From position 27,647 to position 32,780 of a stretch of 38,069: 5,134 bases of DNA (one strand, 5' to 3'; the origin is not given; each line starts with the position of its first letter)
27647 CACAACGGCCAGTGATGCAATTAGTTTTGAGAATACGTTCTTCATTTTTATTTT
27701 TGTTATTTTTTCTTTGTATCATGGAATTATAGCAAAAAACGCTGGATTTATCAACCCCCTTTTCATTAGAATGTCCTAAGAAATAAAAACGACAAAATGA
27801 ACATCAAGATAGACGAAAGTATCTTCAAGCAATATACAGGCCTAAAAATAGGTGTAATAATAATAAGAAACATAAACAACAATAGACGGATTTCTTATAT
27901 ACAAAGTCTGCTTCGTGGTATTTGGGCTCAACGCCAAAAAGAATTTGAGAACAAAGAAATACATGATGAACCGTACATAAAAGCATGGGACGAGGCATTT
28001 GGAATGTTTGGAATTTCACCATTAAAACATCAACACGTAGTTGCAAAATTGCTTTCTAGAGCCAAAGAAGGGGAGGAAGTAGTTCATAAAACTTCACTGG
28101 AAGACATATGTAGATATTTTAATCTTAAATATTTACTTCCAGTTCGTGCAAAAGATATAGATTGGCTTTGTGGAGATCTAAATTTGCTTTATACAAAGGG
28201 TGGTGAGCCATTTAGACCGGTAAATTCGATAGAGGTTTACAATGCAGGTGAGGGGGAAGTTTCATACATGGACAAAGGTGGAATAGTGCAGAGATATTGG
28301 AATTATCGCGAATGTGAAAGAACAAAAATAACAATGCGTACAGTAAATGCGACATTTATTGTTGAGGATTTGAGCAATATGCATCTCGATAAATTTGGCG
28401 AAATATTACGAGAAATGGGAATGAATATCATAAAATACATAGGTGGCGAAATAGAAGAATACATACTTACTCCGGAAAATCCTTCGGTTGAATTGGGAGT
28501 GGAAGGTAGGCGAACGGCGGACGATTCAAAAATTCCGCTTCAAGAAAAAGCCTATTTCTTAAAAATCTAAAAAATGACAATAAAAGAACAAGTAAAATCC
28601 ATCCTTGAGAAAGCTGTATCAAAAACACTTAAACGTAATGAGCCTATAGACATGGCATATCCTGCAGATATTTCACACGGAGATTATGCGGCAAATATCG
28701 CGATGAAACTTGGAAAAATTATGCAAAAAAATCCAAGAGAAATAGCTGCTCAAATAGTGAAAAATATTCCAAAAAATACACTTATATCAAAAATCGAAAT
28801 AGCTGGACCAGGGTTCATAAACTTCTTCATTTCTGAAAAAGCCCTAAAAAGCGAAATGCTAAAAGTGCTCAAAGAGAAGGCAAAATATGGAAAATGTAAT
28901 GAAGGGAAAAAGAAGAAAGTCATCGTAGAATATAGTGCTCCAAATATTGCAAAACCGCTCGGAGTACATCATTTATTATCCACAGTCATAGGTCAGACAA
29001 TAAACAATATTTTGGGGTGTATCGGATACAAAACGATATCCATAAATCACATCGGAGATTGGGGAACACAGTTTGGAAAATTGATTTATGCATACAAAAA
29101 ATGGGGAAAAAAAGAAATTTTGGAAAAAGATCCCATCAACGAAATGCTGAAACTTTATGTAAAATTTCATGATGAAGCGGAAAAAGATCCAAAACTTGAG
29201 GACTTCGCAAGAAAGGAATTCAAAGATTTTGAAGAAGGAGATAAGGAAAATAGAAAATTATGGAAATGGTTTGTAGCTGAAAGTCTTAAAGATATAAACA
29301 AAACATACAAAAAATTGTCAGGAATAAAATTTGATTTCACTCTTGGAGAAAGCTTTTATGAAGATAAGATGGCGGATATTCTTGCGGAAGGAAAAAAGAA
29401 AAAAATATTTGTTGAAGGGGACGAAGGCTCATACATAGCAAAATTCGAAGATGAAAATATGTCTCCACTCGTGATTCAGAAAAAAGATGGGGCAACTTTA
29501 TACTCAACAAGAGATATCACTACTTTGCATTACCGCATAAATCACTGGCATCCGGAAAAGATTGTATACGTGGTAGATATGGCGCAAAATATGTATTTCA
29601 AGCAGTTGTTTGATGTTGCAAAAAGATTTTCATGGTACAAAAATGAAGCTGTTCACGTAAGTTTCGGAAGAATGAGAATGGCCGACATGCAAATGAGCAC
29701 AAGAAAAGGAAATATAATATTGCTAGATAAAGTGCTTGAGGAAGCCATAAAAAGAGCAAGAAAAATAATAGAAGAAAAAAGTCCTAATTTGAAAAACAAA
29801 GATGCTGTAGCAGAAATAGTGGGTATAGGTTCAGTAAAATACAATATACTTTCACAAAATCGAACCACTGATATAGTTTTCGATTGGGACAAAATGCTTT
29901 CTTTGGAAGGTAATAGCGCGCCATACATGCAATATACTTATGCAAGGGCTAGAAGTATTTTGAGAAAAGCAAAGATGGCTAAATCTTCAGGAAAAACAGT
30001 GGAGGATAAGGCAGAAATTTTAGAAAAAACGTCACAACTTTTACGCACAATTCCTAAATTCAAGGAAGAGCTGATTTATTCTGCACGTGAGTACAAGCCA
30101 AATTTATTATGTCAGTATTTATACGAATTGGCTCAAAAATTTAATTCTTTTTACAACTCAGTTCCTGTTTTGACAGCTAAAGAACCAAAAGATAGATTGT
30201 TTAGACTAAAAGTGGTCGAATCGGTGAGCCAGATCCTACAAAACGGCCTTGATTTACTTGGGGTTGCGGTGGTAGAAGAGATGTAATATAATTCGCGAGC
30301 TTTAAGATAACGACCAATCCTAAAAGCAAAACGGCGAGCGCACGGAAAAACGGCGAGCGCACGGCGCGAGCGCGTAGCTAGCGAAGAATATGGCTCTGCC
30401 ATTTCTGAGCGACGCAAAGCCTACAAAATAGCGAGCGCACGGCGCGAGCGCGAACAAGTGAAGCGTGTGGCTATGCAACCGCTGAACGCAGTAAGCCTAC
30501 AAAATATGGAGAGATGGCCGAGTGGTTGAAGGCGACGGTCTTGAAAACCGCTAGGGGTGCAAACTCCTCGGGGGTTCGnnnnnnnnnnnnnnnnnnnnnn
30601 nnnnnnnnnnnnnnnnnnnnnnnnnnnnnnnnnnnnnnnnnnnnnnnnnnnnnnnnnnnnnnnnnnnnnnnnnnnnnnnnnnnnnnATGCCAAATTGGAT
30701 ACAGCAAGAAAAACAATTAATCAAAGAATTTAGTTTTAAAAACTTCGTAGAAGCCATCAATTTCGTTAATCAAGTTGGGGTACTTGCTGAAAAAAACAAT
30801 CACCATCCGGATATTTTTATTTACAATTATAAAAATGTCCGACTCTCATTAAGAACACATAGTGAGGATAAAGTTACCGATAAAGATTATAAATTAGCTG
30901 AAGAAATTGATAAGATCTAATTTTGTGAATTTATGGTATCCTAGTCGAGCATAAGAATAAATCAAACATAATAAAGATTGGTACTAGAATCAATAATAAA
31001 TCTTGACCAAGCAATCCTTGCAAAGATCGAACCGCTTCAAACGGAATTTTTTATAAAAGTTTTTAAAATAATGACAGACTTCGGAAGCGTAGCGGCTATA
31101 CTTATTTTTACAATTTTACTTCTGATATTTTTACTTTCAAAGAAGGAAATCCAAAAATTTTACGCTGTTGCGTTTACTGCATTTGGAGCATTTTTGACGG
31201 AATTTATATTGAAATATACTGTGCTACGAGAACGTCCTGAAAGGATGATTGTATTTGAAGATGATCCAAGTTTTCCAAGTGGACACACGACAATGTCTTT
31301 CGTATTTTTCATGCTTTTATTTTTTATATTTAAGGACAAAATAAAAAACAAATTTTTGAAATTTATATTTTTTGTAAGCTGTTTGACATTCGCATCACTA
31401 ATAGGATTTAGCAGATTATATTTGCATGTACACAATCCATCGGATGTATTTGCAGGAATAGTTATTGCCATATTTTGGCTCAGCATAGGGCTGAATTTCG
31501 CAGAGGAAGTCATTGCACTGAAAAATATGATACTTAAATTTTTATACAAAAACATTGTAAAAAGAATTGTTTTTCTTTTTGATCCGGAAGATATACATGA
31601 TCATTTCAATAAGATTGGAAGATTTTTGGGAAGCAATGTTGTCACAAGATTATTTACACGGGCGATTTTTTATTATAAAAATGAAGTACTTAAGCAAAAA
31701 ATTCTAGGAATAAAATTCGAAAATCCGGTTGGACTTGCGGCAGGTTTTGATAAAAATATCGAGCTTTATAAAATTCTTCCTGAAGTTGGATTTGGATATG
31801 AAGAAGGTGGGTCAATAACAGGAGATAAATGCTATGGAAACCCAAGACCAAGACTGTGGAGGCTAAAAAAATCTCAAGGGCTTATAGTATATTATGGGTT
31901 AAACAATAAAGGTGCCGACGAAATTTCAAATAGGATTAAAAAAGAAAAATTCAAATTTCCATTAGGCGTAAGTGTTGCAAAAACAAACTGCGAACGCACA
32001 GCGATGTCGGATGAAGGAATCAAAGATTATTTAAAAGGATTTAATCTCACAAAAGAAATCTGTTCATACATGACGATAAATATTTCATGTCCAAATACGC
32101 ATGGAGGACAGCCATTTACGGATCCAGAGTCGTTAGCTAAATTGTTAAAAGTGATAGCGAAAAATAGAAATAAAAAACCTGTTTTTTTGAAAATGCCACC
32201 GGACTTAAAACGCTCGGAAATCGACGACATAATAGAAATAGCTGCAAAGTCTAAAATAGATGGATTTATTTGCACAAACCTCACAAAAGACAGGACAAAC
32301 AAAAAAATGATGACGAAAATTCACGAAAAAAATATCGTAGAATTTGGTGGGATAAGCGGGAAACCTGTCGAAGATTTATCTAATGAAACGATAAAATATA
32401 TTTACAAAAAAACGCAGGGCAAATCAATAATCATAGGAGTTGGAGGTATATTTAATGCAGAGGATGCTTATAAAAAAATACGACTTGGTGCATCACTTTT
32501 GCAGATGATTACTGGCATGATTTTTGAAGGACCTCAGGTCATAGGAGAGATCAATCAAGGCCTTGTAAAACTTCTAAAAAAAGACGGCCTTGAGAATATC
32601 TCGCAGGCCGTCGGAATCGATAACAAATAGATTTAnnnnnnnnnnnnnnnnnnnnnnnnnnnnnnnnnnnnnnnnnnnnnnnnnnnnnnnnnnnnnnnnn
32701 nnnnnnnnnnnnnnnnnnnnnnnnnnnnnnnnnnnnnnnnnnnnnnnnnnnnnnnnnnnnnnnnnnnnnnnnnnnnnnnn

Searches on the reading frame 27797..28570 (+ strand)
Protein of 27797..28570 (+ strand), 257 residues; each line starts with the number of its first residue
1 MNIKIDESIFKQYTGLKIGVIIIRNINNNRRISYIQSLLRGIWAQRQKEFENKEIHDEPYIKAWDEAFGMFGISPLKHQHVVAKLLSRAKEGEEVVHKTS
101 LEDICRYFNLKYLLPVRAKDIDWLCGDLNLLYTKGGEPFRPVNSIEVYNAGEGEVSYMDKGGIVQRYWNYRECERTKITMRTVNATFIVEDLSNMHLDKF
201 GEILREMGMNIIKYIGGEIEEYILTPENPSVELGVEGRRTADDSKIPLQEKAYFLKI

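Call 46: search_protein_families(library=pfam, proteins=[window:27797-28570:+], max_evalue=0.001)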
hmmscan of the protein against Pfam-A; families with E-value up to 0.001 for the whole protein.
window:27797-28570:+ (257 aa): 1 family
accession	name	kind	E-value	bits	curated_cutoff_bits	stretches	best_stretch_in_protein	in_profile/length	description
PF03483.22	B3_4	-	4e-10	40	29.3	1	64-190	2-125/174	B3/4 domain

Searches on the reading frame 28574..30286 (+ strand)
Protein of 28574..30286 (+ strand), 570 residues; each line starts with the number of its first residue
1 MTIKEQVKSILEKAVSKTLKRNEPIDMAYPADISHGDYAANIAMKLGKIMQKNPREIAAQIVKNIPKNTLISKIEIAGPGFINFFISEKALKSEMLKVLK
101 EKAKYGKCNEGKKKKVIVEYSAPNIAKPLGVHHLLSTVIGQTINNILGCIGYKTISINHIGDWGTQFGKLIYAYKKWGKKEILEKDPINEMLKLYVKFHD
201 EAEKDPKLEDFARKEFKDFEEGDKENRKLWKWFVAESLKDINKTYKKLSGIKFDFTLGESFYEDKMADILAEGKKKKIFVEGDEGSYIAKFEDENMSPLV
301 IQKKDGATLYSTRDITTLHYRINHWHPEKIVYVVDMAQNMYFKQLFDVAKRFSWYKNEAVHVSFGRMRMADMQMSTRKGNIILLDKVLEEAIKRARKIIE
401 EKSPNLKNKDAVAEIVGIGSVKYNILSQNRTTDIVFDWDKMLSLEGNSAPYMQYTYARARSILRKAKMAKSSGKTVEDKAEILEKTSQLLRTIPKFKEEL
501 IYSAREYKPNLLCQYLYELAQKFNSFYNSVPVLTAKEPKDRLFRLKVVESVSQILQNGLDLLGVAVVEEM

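Call 46: search_protein_families(library=pfam, proteins=[window:28574-30286:+], max_evalue=0.001)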
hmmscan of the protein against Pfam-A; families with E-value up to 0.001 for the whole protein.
window:28574-30286:+ (570 aa): 3 families
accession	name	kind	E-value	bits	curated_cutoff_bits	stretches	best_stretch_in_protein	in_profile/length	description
PF00750.26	tRNA-synt_1d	-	1.5e-85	287.7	23.3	1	97-438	4-349/349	tRNA synthetases class I (R), catalytic domain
PF05746.21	DALR_1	-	2.8e-31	108.5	22.3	1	452-570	1-117/117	DALR anticodon binding domain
PF03485.21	Arg_tRNA_synt_N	-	6e-24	84.9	21.5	1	3-86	3-85/85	Arginyl tRNA synthetase N terminal domain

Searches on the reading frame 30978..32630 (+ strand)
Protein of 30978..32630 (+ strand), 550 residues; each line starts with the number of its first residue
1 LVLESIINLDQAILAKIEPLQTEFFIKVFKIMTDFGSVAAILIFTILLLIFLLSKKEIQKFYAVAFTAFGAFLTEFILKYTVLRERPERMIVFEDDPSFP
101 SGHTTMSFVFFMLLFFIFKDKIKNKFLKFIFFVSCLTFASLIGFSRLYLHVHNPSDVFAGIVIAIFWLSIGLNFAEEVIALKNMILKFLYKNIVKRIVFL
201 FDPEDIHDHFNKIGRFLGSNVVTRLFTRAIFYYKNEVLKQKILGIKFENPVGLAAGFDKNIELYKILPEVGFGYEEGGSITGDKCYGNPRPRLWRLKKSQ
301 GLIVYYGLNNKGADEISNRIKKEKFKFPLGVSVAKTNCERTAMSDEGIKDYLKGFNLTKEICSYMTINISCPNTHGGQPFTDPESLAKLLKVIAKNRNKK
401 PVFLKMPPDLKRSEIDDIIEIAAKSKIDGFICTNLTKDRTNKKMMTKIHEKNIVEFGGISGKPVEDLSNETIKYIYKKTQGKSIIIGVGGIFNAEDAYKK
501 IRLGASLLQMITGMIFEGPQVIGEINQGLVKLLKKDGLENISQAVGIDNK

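Call 47: search_protein_families(library=pfam, proteins=[window:30978-32630:+], max_evalue=0.001)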
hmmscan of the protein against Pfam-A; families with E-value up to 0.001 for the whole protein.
window:30978-32630:+ (550 aa): 2 families
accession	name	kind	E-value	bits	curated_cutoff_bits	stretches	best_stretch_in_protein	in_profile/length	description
PF01180.27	DHO_dh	-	3.7e-69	233.6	27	1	238-533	2-291/291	Dihydroorotate dehydrogenase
PF01569.27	PAP2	-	1.2e-20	74.1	27.2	1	64-173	6-123/130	PAP2 superfamily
